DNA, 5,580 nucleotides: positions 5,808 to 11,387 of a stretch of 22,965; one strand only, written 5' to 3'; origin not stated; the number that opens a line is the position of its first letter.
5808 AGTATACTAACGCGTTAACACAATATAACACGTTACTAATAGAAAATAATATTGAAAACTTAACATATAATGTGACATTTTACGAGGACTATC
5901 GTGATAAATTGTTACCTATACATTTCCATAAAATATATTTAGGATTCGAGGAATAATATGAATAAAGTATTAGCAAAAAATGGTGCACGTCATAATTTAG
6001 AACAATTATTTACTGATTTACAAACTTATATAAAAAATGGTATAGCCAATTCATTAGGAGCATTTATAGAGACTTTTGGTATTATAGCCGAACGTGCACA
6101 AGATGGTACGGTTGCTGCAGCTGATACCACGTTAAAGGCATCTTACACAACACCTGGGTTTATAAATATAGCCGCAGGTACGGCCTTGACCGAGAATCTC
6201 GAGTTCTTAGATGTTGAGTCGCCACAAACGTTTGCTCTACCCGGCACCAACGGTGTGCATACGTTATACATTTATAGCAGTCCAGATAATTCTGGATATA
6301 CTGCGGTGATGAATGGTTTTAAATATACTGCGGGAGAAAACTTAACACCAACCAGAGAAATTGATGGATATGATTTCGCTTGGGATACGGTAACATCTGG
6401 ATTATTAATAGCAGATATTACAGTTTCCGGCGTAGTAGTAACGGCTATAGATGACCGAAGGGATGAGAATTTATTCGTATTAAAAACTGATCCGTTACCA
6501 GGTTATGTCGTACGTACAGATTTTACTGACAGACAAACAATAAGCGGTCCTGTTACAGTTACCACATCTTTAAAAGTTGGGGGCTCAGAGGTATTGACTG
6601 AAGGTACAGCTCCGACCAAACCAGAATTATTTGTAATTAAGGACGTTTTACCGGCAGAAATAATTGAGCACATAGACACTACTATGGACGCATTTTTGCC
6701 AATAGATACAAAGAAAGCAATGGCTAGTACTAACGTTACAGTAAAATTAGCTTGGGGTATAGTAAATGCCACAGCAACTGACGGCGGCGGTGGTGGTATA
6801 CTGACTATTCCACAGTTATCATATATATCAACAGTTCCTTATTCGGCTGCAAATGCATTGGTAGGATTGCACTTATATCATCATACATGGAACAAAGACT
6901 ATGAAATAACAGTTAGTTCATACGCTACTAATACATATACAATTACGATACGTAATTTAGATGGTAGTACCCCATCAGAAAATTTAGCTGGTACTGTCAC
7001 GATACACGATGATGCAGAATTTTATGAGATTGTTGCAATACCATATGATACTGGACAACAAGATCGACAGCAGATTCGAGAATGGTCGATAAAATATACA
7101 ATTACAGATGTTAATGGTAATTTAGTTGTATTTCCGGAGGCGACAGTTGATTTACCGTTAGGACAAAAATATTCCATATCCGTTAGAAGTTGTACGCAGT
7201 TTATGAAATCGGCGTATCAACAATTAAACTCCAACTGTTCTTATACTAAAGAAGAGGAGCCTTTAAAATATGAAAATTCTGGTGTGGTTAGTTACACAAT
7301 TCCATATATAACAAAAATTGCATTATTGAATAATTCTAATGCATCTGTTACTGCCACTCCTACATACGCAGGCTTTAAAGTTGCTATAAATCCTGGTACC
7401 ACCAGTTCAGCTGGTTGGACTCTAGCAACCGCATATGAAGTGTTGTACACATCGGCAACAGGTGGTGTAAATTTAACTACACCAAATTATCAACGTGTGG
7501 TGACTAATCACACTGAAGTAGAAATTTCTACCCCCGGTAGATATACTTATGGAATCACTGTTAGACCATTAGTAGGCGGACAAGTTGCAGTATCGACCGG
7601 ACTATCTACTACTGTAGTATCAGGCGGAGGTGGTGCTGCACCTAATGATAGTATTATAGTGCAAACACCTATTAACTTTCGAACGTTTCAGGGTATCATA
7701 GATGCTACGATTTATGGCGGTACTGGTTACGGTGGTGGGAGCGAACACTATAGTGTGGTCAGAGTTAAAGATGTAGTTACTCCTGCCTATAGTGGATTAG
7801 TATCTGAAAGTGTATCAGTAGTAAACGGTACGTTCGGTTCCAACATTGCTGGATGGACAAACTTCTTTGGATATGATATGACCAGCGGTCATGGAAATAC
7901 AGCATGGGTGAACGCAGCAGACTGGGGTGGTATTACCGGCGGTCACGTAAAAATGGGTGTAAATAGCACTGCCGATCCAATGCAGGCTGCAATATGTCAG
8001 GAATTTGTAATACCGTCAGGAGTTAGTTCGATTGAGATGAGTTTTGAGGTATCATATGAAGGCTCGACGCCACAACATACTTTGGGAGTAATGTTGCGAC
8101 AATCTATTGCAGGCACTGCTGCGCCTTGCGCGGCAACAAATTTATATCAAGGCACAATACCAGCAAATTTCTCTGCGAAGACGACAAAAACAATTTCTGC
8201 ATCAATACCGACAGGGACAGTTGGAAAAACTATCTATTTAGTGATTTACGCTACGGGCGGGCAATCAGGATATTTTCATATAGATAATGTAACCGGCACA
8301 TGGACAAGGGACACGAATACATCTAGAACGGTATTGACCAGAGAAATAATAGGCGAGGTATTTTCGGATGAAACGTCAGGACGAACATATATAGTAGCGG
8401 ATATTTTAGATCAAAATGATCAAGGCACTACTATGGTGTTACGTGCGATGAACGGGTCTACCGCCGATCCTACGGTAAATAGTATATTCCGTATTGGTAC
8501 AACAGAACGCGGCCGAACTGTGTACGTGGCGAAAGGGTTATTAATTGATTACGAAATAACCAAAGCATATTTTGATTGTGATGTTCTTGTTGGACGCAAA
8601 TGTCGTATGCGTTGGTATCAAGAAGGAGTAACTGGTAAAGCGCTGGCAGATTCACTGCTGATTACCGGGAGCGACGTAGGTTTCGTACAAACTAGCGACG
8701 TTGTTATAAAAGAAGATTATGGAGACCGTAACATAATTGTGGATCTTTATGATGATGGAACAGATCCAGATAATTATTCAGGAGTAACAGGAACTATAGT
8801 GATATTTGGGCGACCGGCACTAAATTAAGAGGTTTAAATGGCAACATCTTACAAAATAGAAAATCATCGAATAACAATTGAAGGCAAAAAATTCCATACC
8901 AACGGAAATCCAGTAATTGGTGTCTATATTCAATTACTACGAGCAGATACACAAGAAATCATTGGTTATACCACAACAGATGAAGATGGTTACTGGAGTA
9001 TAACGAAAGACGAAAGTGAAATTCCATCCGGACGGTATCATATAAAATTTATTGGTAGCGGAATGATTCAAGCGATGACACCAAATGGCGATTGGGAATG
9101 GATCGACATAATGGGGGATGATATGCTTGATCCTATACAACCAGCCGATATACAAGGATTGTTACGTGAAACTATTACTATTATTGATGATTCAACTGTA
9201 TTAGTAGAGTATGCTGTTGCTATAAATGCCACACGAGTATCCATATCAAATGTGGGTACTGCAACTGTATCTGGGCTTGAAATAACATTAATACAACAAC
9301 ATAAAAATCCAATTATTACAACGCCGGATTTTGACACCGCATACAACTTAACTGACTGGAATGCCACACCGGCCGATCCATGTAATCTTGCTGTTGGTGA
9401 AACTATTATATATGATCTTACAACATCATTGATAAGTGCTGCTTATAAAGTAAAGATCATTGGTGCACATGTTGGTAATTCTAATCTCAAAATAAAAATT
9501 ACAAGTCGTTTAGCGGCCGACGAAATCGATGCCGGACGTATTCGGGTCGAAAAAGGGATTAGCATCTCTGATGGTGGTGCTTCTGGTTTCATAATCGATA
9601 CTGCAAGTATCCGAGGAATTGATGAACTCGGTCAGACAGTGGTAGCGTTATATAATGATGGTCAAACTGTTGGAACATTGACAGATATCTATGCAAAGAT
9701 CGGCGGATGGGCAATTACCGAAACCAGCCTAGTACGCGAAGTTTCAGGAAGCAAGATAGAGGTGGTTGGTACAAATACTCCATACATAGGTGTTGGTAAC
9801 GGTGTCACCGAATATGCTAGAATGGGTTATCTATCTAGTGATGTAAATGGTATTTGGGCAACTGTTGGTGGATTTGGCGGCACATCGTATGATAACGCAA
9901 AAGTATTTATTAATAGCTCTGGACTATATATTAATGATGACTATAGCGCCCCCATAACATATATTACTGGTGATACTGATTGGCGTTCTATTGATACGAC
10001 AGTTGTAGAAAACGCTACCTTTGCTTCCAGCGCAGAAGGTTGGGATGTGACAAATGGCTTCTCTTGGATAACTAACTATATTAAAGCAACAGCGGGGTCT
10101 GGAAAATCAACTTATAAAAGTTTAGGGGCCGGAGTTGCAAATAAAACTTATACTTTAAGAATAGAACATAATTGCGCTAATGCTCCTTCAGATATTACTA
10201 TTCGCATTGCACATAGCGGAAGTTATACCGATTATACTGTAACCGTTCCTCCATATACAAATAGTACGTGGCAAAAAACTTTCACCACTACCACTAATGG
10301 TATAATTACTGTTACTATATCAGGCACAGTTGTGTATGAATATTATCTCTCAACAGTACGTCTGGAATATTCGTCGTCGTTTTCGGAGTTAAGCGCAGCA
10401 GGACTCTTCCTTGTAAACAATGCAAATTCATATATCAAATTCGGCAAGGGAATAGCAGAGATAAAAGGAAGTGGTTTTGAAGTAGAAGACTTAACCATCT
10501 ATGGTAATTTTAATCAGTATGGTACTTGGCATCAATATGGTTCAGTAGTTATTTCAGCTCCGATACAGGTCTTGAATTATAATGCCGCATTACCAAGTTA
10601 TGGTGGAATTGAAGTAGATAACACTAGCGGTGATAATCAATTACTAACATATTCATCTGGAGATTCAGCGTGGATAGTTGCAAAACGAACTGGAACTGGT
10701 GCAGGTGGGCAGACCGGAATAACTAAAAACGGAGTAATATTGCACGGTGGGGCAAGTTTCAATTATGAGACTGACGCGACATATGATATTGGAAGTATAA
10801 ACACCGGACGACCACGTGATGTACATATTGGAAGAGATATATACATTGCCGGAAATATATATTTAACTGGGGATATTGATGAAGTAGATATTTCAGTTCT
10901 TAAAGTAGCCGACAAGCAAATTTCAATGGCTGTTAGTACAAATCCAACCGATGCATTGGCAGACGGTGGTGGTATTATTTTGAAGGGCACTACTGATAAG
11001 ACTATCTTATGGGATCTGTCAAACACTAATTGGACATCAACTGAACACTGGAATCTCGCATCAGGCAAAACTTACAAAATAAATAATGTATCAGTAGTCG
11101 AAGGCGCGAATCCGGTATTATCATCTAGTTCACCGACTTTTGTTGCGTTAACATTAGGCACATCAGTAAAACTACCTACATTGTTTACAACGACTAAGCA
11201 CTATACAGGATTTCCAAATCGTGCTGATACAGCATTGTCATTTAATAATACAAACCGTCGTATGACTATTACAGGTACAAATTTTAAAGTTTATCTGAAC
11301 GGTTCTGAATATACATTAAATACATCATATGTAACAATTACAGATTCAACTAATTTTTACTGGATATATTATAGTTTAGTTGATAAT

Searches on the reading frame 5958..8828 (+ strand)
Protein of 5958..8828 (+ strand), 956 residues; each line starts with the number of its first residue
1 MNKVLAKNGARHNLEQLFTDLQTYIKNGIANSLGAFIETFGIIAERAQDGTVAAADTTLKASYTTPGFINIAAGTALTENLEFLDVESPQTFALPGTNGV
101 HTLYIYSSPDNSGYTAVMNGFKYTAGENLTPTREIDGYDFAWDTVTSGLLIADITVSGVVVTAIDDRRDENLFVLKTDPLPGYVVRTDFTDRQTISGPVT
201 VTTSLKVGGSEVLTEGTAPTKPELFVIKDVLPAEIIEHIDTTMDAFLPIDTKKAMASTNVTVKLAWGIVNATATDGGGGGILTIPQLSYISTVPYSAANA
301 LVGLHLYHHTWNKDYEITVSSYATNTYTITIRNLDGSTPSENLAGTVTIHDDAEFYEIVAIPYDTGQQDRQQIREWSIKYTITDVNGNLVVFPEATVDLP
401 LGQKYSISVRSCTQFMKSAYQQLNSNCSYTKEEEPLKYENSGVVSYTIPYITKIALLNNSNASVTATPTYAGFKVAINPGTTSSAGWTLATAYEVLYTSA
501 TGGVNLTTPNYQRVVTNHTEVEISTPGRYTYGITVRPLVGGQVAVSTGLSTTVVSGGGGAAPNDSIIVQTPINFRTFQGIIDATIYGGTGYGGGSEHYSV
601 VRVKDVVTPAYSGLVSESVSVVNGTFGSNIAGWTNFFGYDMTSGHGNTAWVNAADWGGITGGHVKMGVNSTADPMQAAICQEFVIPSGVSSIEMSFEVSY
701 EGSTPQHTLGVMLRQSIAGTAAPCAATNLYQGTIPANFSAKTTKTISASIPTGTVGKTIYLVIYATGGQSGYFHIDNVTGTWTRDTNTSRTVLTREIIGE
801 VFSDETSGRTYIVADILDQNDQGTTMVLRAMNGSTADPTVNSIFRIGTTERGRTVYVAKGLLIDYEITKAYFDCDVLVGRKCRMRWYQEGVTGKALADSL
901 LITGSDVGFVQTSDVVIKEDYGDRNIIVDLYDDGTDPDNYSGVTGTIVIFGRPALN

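Call 10: find_encoding_contigs(protein=window:5958-8828:+, flank=10000, max_places=10)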
Protein window:5958-8828:+ (956 aa): 13 contigs read that carry it; 4 places shown.
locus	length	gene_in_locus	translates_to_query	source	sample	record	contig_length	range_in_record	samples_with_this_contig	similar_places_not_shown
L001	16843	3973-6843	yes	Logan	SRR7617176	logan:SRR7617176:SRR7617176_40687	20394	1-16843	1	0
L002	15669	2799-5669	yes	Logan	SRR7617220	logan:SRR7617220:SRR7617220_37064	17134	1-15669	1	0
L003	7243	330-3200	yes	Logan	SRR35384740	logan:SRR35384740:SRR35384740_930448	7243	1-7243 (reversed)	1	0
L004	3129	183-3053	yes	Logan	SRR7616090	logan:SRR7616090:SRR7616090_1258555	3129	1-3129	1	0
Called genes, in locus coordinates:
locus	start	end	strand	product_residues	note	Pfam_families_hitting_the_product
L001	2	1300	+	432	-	?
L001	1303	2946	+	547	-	-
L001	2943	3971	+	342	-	-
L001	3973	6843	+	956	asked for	-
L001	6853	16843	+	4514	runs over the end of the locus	?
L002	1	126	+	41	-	?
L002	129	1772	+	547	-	-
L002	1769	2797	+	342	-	-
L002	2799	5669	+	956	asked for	-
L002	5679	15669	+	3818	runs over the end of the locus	?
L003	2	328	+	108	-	?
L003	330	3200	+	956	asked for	-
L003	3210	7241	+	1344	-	?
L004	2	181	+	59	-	?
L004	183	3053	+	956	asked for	-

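Call 11: search_protein_families(library=phrogs, proteins=[window:5958-8828:+])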
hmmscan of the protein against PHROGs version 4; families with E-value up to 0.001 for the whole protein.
window:5958-8828:+ (956 aa): 0 families

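Call 31: search_dna_similar(query=window:5958-8828:+, collection=phages, mode=protein, max_rows=15)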
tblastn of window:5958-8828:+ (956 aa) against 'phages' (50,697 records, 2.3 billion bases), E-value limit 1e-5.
No match.

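Call 49: find_related_loci(query=window:5958-8828:+, collection=viral_contigs, flank=10000)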
Query window:5958-8828:+ (956 aa) in viral_contigs; peptide patterns used: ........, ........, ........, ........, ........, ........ (x = any residue, [..] = any of these).
2 stretches matched a pattern, but none encodes a relative of the query by tblastn (E <= 1e-3).

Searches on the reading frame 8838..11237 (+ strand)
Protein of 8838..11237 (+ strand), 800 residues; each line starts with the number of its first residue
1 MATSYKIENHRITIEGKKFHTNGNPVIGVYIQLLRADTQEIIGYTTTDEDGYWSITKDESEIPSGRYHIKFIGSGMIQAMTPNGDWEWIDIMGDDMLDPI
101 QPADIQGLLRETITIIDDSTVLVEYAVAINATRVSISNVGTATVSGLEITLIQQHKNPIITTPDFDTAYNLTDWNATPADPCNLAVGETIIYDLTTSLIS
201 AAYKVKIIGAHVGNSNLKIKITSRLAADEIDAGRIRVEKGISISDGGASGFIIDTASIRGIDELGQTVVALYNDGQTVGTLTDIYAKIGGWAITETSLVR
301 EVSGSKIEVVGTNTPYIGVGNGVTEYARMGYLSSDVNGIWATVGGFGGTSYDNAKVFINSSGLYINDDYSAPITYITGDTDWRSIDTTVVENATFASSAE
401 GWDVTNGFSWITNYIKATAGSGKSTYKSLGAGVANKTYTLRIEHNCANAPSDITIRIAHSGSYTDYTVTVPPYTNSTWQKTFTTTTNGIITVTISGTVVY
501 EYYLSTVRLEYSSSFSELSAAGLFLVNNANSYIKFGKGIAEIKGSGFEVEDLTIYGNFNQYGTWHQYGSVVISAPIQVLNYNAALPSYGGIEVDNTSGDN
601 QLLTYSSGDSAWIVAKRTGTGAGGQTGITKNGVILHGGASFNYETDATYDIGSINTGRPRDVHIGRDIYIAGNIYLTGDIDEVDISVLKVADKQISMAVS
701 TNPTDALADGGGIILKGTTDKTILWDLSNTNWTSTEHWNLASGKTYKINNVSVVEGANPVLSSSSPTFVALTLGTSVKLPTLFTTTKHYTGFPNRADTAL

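Call 50: find_homologous_proteins(query=window:8838-11237:+, max_evalue=1e-10)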
Query window:8838-11237:+ (800 aa): 6 proteins with E <= 1e-10 among 8000 candidates.
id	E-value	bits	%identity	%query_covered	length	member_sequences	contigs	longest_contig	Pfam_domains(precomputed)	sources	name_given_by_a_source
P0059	0.0e+0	1467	100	83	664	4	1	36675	-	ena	-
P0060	5.2e-147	509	45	78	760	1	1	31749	-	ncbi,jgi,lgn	ncbi:MAG: hypothetical protein WC666_03265 [Candidatus Paceibacterota bacterium]|jgi:hypothetical pr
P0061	4.9e-143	496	44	77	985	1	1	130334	-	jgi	jgi:hypothetical protein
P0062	1.6e-109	385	38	78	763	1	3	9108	-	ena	-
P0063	1.4e-106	376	38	77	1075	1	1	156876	PF02018.24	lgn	-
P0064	8.5e-54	201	38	46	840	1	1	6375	-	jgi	jgi:hypothetical protein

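Call 51: find_encoding_contigs(protein=P0061, flank=10000, max_places=3)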
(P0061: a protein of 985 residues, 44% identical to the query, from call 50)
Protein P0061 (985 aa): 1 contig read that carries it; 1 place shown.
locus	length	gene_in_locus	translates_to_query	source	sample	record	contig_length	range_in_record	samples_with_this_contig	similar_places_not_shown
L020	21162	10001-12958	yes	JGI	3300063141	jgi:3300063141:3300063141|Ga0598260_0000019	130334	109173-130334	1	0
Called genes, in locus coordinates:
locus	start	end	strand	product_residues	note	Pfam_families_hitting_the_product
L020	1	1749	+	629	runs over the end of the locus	-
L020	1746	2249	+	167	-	-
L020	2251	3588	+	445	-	-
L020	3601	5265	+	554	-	-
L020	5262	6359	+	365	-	-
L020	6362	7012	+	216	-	-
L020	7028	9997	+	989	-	-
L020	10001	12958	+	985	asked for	-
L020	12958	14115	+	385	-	PF07021:MetW, PF13489:Methyltransf_23, PF13847:Methyltransf_31, PF08241:Methyltransf_11, PF08242:Methyltransf_12 (faint), PF13649:Methyltransf_25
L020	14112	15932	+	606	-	PF27674:DUF8361, PF13578:Methyltransf_24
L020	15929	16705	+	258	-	PF05711:TylF, PF13578:Methyltransf_24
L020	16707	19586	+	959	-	PF04724:Glyco_transf_17, PF00535:Glycos_transf_2, PF13428:TPR_14 (faint), PF23914:TPR_CcmH_CycH (faint), PF00515:TPR_1 (faint), PF07719:TPR_2 (faint), PF00534:Glycos_transf_1 (weak), PF13692:Glyco_trans_1_4, +4 more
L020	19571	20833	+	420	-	PF00535:Glycos_transf_2, PF08241:Methyltransf_11 (weak), PF13489:Methyltransf_23 (faint)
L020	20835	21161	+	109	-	?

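Call 52: find_encoding_contigs(protein=P0063, flank=10000, max_places=3)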
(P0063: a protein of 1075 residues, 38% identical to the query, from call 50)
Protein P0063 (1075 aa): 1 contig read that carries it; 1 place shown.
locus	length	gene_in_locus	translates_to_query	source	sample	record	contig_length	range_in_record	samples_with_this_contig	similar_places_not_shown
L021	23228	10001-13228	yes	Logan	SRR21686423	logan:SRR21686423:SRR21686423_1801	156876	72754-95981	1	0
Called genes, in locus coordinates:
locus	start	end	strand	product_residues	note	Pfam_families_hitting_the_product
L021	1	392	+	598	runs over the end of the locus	-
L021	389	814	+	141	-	-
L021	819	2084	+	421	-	-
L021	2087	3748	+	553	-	-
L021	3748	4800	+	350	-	-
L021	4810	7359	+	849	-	-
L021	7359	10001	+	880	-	-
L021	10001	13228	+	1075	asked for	PF02018:CBM_4_9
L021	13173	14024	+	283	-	PF00989:PAS, PF08448:PAS_4, PF13188:PAS_8 (weak), PF13426:PAS_9, PF00989:PAS (weak), PF08447:PAS_3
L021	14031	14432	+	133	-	-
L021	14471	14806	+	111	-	-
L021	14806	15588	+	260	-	-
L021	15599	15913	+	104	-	-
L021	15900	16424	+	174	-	PF01510:Amidase_2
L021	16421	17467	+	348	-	PF20223:DUF6582 (weak)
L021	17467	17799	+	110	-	-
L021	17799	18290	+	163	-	-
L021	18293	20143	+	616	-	-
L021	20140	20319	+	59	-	-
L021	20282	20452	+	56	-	-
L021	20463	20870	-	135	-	-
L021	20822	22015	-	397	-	PF00534:Glycos_transf_1 (faint), PF13692:Glyco_trans_1_4 (weak)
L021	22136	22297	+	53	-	-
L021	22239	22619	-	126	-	-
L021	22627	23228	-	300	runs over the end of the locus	-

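Call 53: find_encoding_contigs(protein=P0060, flank=10000, max_places=3)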
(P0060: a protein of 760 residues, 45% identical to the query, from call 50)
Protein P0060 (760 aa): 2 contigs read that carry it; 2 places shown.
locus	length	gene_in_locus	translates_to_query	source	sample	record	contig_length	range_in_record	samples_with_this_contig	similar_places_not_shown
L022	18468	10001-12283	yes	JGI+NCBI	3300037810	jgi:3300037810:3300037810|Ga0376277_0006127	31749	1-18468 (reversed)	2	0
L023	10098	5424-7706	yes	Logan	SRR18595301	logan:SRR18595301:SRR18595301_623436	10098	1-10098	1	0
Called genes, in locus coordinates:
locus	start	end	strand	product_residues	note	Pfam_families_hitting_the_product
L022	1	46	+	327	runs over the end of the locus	-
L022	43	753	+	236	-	PF04539:Sigma70_r3 (weak)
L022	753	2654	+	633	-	-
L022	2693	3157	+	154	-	-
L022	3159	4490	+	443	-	-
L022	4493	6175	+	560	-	-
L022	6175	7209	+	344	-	-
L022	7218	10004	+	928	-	-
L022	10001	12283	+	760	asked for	-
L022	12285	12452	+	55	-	-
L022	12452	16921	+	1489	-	-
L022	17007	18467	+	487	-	?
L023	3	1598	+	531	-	?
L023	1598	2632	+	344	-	-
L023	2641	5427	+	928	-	-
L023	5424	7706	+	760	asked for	-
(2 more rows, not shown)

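Call 57: search_protein_families(library=phrogs, proteins=[L021:13173-14024:+, L021:14031-14432:+, L021:14806-15588:+, L021:15900-16424:+, L021:16421-17467:+, L021:17467-17799:+, L021:17799-18290:+, L021:18293-20143:+], max_evalue=0.001)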
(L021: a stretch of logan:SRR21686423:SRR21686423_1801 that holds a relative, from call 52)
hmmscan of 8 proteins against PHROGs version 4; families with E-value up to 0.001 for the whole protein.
L021:13173-14024:+ (283 aa): 1 family
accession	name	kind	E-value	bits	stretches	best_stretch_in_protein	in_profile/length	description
phrog_5982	-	unknown function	1.9e-08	33.6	1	177-265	488-577/1030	-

L021:14031-14432:+ (133 aa): 0 families

L021:14806-15588:+ (260 aa): 0 families

L021:15900-16424:+ (174 aa): 10 families
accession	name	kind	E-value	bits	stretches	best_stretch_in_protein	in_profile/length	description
phrog_822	-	lysis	1.8e-20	74.6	1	8-168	6-156/215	amidase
phrog_1493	-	lysis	1.1e-16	62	1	7-166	13-161/394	endolysin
phrog_1794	-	lysis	1.2e-10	42.4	1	1-170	28-193/336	amidase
phrog_19265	-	unknown function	4.8e-08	34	1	22-159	18-143/293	-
phrog_35436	-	lysis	1e-06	29.3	1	64-159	49-136/266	amidase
phrog_3088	-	lysis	2.9e-05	24.9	1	30-170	26-154/248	amidase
phrog_670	-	lysis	5.5e-05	23.2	1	23-158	108-234/596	endolysin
phrog_9611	-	lysis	6e-05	23.7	1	22-160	17-151/246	endolysin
phrog_700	-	lysis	9.3e-05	22.9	1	20-116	198-284/491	endolysin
phrog_5867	-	lysis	0.00015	20.6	1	66-155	503-597/1029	endolysin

L021:16421-17467:+ (348 aa): 0 families

L021:17467-17799:+ (110 aa): 0 families

L021:17799-18290:+ (163 aa): 0 families

L021:18293-20143:+ (616 aa): 1 family
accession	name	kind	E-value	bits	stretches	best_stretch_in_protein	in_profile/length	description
phrog_16240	-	head and packaging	1.6e-07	31.3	0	222-435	227-435/643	portal protein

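Call 58: find_homologous_proteins(query=L021:18293-20143:+, max_evalue=1e-10)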
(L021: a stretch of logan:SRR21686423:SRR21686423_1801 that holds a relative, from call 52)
Query L021:18293-20143:+ (616 aa): 489 proteins with E <= 1e-10 among 6290 candidates; the best 120 are listed.
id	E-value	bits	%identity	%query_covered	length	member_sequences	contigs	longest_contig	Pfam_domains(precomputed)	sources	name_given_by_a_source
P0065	0.0e+0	1415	100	100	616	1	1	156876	-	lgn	-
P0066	5.2e-262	889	63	94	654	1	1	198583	-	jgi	jgi:hypothetical protein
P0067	1.2e-260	884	64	94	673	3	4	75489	-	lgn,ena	-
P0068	6.2e-257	872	62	96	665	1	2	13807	-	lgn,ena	-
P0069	1.3e-256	871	63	94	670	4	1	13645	-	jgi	-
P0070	2.2e-256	870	61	96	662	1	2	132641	-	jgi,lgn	jgi:hypothetical protein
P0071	4.3e-256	869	62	96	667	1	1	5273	-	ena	-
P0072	2.7e-254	863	62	96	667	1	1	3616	-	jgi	jgi:hypothetical protein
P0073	5.8e-254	862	62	94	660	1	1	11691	-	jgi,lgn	jgi:hypothetical protein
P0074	9.9e-254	861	62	94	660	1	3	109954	-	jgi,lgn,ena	-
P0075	1.0e-253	861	62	94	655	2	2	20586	-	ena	-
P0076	3.1e-252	856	62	94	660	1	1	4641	-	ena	-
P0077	1.1e-251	855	62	94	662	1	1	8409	-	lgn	-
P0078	5.3e-250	849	66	52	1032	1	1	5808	PF14528.12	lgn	-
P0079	2.6e-247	840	60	94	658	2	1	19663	-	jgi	jgi:hypothetical protein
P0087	2.5e-231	787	57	95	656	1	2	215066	-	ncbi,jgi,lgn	jgi:hypothetical protein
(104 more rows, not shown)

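Call 59: find_encoding_contigs(protein=P0087, flank=10000, max_places=4)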
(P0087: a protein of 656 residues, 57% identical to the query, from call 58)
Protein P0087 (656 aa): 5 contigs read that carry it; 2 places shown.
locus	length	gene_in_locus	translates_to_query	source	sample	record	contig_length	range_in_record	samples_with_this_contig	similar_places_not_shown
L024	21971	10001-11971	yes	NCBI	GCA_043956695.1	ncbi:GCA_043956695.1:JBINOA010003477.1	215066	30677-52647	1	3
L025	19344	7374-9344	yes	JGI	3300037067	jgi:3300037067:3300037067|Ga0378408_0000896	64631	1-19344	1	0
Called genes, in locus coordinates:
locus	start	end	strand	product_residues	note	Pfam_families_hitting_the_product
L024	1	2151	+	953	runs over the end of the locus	-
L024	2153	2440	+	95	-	PF17210:SdrD_B (weak), PF13620:CarboxypepD_reg (weak)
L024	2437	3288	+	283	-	-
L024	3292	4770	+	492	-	-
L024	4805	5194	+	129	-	-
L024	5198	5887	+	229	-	-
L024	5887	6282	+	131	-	-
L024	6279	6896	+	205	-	-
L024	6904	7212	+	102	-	-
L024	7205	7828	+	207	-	PF01510:Amidase_2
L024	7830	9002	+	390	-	-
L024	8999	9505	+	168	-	-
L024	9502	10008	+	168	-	-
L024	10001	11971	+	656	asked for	-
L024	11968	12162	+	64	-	-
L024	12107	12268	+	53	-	-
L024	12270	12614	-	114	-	-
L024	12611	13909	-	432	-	PF00534:Glycos_transf_1 (faint), PF13692:Glyco_trans_1_4 (weak)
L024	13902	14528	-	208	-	PF14528:LAGLIDADG_3 (faint), PF00961:LAGLIDADG_1 (weak)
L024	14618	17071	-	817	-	PF17795:Vault_3 (weak), PF11978:MVP_shoulder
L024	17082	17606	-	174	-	-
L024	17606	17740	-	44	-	-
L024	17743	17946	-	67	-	-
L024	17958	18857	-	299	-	-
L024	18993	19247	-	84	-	-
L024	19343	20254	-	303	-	PF00078:RVT_1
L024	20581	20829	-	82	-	-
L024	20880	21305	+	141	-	-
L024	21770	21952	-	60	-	-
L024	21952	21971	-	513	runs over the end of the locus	PF13519:VWA_2 (weak)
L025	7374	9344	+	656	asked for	-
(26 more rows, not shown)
